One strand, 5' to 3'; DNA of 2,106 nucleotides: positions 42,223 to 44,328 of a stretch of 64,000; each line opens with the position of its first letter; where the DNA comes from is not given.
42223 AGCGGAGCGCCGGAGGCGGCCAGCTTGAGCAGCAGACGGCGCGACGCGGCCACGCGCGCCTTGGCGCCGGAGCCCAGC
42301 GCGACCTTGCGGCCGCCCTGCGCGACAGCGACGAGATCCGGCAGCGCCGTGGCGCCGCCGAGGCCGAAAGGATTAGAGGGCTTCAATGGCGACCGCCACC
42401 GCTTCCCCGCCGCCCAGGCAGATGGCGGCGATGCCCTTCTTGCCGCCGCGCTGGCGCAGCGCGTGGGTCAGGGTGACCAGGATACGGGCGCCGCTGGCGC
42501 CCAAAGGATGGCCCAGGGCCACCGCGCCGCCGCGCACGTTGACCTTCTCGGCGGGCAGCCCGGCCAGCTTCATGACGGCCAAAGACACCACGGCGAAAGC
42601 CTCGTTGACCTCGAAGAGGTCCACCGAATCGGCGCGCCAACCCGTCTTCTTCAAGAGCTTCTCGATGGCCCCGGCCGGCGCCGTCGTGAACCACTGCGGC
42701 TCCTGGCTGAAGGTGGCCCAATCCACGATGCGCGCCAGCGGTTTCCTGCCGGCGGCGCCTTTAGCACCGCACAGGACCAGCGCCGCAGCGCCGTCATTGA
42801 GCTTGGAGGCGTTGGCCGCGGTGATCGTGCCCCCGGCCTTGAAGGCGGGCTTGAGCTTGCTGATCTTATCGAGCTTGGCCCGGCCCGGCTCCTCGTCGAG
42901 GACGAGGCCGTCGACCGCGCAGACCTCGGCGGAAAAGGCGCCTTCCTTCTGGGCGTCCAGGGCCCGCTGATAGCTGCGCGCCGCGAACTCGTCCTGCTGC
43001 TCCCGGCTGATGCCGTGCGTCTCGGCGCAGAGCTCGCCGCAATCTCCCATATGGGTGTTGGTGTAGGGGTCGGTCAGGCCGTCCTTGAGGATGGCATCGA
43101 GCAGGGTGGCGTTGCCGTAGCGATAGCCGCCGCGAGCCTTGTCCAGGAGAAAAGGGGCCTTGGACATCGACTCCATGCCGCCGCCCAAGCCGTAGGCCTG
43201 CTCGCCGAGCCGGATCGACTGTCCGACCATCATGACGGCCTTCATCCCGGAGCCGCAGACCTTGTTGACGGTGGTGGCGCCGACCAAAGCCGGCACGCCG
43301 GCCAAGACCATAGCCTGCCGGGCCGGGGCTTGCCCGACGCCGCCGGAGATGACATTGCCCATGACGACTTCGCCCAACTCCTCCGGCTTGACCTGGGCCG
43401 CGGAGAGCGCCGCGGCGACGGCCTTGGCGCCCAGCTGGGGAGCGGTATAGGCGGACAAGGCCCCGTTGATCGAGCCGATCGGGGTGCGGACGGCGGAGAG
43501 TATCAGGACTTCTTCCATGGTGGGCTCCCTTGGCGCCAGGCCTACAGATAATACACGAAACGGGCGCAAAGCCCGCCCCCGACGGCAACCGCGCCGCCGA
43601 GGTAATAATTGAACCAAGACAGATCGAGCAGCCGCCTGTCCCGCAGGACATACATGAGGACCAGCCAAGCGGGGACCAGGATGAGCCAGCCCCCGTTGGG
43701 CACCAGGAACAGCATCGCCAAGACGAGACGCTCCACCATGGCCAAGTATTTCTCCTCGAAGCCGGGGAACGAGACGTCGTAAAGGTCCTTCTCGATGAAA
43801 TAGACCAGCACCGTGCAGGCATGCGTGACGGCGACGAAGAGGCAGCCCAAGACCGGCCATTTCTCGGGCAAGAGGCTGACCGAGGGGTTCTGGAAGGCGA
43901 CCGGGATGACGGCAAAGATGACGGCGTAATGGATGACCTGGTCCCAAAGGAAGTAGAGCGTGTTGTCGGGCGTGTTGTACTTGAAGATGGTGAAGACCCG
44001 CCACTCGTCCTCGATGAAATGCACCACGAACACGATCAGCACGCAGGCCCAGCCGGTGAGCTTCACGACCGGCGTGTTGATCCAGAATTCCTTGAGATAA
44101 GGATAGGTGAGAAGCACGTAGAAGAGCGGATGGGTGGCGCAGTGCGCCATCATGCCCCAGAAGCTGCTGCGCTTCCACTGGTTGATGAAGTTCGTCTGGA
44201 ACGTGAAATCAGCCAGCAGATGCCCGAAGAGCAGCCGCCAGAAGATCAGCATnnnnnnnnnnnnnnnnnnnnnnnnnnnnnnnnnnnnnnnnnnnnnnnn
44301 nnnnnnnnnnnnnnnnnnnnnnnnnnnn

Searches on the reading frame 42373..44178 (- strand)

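Call 80: search_protein_families(library=pfam, proteins=[window:42373-44178:-], max_evalue=0.00001)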
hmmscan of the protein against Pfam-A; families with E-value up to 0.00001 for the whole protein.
window:42373-44178:- (601 aa): 2 families
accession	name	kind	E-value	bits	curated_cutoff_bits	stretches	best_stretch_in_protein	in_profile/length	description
PF00108.29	Thiolase_N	-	3.8e-80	269.5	26.4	1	224-471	1-258/260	Thiolase, N-terminal domain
PF02803.24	Thiolase_C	-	4.7e-46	155.9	27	1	479-599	2-122/123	Thiolase, C-terminal domain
